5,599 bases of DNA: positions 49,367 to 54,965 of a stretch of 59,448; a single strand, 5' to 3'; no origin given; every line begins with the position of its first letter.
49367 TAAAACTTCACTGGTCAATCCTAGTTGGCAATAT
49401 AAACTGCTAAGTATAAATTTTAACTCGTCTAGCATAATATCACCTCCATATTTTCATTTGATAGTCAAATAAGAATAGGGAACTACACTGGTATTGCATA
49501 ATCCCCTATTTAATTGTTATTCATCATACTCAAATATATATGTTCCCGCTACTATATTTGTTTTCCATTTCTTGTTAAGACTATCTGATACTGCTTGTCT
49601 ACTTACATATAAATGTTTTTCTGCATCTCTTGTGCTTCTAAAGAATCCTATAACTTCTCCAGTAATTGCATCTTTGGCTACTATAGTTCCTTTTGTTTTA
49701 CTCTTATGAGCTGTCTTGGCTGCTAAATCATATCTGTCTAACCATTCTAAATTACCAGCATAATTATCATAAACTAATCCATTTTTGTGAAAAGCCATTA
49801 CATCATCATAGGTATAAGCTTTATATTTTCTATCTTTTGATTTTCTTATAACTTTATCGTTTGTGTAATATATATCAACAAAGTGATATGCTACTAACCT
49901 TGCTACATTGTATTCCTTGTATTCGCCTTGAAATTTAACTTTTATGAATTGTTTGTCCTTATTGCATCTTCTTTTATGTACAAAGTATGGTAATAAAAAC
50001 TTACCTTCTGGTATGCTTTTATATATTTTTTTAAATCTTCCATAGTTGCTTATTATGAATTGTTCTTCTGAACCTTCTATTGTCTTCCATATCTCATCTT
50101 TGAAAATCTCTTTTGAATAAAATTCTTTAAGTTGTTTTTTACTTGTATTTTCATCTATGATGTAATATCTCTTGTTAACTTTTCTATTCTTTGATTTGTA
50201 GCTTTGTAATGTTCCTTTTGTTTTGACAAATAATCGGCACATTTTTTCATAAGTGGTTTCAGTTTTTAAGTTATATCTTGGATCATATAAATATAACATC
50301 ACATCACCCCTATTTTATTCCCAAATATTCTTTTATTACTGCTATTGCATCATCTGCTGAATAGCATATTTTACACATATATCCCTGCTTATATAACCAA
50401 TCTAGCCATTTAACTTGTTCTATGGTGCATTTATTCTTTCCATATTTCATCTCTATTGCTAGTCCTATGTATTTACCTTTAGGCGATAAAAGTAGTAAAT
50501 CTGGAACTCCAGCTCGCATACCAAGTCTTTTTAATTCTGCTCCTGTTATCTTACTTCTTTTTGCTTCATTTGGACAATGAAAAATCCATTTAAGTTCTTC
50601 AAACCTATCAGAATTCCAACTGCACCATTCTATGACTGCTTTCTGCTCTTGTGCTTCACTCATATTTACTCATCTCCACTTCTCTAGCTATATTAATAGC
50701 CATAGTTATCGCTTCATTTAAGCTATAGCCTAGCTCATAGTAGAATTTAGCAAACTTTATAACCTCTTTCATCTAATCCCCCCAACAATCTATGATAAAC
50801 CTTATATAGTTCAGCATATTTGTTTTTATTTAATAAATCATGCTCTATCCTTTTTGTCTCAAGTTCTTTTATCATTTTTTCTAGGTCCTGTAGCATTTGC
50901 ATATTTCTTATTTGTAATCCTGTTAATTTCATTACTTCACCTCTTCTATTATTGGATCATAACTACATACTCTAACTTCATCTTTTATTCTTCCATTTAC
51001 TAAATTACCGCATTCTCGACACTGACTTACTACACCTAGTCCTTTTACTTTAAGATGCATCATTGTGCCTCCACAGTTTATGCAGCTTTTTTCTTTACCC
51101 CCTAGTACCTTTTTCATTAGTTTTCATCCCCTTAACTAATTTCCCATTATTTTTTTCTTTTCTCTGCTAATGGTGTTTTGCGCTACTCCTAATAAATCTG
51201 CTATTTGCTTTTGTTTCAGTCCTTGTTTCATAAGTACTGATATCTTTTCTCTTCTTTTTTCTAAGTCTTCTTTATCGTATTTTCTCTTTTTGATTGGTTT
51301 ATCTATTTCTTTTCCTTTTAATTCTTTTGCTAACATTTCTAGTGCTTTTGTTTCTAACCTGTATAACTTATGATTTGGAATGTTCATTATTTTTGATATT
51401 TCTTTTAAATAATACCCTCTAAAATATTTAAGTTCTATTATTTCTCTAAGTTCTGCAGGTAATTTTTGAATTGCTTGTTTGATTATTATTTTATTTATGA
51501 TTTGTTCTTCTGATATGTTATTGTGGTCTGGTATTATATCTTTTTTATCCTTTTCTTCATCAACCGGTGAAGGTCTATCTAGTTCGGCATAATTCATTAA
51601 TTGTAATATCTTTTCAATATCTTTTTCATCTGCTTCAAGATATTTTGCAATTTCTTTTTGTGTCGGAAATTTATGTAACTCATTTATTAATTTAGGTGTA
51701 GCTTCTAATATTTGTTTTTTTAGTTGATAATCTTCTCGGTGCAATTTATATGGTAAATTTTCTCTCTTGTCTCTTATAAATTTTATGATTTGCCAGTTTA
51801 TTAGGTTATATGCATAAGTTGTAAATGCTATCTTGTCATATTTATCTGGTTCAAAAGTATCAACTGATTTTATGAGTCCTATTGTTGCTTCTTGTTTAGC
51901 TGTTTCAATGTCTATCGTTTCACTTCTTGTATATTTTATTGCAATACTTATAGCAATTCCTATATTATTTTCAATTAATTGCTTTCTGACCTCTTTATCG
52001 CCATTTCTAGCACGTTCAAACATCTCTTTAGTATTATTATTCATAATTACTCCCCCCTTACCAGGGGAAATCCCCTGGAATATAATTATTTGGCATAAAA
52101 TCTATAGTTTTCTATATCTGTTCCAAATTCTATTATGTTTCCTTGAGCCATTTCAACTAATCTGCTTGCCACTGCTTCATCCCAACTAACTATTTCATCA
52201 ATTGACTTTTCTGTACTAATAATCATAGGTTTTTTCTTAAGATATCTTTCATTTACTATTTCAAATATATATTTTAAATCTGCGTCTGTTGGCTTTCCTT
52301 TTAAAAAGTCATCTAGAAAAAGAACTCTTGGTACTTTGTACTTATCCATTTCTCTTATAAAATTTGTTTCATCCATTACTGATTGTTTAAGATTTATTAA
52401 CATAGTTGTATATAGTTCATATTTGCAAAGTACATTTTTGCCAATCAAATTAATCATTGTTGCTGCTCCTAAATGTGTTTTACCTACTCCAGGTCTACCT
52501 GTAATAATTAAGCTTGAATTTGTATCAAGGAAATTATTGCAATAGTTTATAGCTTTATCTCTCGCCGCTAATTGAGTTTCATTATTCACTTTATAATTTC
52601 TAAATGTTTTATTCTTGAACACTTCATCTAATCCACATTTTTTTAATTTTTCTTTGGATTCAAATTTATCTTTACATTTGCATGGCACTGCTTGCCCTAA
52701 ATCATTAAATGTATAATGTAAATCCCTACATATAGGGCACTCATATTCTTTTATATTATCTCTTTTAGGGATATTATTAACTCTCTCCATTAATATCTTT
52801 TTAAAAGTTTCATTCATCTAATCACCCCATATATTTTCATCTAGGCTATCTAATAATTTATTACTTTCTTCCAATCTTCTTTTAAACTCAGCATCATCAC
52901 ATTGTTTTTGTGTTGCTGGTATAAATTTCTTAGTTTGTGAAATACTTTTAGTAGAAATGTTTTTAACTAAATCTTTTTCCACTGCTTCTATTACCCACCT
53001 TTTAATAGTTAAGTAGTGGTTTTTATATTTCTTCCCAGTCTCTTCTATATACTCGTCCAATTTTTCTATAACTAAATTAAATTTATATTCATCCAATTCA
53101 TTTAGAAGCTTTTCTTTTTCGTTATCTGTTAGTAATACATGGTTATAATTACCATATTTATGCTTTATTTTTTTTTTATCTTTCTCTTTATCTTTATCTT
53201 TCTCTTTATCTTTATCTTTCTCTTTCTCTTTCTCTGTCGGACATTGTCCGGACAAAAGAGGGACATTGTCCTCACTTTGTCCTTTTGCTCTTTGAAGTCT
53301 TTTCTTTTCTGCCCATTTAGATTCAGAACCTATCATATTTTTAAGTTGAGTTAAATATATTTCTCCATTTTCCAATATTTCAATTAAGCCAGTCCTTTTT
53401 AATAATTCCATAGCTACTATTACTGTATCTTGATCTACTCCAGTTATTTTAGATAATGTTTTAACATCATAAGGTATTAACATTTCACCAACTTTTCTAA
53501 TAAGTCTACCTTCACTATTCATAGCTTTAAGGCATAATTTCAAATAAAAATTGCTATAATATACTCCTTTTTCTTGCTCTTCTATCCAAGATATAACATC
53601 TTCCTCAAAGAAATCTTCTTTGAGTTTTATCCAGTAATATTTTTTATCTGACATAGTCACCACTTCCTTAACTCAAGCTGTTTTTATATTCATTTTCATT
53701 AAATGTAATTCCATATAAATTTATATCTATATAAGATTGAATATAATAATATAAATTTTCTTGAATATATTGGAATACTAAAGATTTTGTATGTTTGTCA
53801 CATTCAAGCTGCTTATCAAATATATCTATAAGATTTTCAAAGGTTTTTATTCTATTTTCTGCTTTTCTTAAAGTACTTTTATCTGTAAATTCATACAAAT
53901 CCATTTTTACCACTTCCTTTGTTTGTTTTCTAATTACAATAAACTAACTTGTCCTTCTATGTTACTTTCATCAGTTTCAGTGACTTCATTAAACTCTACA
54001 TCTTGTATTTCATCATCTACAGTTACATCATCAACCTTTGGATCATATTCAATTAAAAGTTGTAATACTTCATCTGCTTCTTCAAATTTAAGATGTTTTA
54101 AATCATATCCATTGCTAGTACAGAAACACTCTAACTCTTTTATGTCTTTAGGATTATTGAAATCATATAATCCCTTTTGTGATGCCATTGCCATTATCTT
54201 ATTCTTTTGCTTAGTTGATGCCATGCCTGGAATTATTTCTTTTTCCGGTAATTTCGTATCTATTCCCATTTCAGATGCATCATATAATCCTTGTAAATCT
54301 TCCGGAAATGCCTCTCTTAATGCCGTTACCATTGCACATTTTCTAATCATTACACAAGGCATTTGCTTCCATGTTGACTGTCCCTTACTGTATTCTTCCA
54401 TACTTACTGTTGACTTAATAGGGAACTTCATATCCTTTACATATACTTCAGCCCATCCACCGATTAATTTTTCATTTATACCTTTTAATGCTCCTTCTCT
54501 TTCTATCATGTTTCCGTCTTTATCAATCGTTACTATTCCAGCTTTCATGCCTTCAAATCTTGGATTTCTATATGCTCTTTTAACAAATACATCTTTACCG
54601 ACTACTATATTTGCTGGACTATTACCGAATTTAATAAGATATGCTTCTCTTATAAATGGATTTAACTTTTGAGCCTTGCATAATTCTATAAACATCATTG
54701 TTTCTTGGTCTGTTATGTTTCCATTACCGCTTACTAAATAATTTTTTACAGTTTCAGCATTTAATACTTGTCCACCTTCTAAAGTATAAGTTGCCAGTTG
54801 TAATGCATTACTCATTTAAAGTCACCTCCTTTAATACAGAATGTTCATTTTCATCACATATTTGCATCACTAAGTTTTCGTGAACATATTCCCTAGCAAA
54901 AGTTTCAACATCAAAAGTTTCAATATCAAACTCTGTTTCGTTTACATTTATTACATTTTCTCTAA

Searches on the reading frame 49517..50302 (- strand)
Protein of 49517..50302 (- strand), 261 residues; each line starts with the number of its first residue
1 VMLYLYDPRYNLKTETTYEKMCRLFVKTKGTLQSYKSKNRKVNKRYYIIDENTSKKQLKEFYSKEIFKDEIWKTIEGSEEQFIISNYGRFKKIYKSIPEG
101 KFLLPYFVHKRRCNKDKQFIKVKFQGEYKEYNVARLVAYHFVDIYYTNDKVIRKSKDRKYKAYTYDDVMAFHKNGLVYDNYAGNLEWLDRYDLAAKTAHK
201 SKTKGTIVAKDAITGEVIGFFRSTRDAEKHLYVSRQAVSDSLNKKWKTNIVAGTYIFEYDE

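Call 43: search_protein_families(library=phrogs, proteins=[window:49517-50302:-], max_evalue=0.00001)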
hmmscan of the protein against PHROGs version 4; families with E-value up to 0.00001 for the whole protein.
window:49517-50302:- (261 aa): 2 families
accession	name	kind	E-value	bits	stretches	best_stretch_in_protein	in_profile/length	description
phrog_59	-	DNA, RNA and nucleotide metabolism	2.4e-14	54.5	1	2-153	86-209/423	HNH endonuclease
phrog_959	-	DNA, RNA and nucleotide metabolism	1.2e-10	42.2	1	67-204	3-113/138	HNH endonuclease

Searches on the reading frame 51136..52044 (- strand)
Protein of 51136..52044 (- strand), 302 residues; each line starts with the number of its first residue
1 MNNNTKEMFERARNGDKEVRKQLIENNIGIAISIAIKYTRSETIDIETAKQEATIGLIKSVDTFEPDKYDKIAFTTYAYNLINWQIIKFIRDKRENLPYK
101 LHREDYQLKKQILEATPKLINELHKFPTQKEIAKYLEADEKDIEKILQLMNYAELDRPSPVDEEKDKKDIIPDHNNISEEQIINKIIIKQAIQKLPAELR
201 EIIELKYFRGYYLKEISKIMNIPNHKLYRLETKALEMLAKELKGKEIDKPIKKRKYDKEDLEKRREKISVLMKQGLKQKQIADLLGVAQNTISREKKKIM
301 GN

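Call 43: search_protein_families(library=phrogs, proteins=[window:51136-52044:-], max_evalue=0.00001)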
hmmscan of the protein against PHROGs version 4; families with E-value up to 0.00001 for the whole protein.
window:51136-52044:- (302 aa): 7 families
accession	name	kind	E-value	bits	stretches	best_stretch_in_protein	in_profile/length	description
phrog_351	-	transcription regulation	2e-45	156.7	1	4-299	489-787/928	RNA polymerase sigma factor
phrog_1740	-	transcription regulation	3.3e-11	43.4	1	160-248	134-222/567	RNA polymerase sigma factor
phrog_36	-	transcription regulation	1.3e-08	35.7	1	180-263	125-207/220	transcriptional regulator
phrog_6831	-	transcription regulation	4.1e-07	30.9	1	266-294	9-37/68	transcriptional regulator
phrog_3512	-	transcription regulation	6.3e-07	30.6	0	135-244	11-115/130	sigma factor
phrog_248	-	transcription regulation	1.7e-06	29.3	1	175-259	63-157/161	transcriptional activator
phrog_309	-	head and packaging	5.7e-06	27.5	1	233-298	111-179/319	terminase small subunit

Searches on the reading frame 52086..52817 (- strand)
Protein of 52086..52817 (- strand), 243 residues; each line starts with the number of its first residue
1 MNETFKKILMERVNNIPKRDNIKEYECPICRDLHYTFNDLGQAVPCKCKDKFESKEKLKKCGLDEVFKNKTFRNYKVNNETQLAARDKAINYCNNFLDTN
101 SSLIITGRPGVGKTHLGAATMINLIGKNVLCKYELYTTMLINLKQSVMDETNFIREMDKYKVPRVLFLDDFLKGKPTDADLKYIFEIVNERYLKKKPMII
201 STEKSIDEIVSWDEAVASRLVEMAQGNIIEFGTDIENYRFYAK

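Call 43: search_protein_families(library=phrogs, proteins=[window:52086-52817:-], max_evalue=0.00001)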
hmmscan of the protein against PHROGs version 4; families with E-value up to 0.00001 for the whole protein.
window:52086-52817:- (243 aa): 3 families
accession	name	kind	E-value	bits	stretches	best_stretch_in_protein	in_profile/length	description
phrog_50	-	DNA, RNA and nucleotide metabolism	2.5e-44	153.3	1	9-240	256-511/570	DnaC-like helicase loader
phrog_3277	-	DNA, RNA and nucleotide metabolism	9e-17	62.4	1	100-239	10-153/168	DnaC-like helicase loader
phrog_27475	-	unknown function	1.1e-06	28.4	1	69-217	411-555/599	-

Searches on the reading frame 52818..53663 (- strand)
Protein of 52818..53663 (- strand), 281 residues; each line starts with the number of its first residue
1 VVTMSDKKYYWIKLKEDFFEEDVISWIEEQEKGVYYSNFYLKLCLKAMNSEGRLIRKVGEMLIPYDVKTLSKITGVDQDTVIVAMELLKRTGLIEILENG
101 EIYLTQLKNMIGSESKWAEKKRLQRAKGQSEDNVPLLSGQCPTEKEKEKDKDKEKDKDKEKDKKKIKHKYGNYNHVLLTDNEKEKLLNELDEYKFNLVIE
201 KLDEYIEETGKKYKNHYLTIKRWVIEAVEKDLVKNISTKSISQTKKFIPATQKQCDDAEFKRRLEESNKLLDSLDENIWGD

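Call 43: search_protein_families(library=phrogs, proteins=[window:52818-53663:-], max_evalue=0.00001)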
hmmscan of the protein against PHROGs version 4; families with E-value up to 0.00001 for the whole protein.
window:52818-53663:- (281 aa): 6 families
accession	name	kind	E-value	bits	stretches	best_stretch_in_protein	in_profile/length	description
phrog_5968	-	DNA, RNA and nucleotide metabolism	8.1e-49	167.4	1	5-227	6-222/273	replisome organizer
phrog_4880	-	DNA, RNA and nucleotide metabolism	3.4e-38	132.8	1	7-201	2-207/304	replisome organizer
phrog_10469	-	DNA, RNA and nucleotide metabolism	1.1e-26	94.9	1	6-225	4-225/305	DnaD-like helicase loader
phrog_1163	-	unknown function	7.6e-24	85.9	1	7-223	2-204/273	-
phrog_186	-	DNA, RNA and nucleotide metabolism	3e-19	70.8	1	3-226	14-233/308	DnaD-like helicase loader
phrog_13246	-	DNA, RNA and nucleotide metabolism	6.5e-16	59.6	1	62-240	41-230/250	replisome organizer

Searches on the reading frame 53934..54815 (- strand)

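Call 43: search_protein_families(library=phrogs, proteins=[window:53934-54815:-], max_evalue=0.00001)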
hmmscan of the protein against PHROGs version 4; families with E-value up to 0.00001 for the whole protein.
window:53934-54815:- (293 aa): 5 families
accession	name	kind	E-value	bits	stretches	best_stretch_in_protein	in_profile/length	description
phrog_10056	-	DNA, RNA and nucleotide metabolism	1.3e-71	242.5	1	2-283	9-299/302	RecT-like ssDNA annealing protein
phrog_2760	-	DNA, RNA and nucleotide metabolism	7.6e-61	206.8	1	12-188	13-193/257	RecT-like ssDNA annealing protein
phrog_252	-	DNA, RNA and nucleotide metabolism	3e-50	172.2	1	17-191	26-188/263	Bet-like ssDNA annealing protein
phrog_2780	-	DNA, RNA and nucleotide metabolism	5.1e-23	83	1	3-186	21-218/369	RecT-like ssDNA annealing protein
phrog_2449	-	DNA, RNA and nucleotide metabolism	1.3e-11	45.6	1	142-214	155-226/301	single strand annealing protein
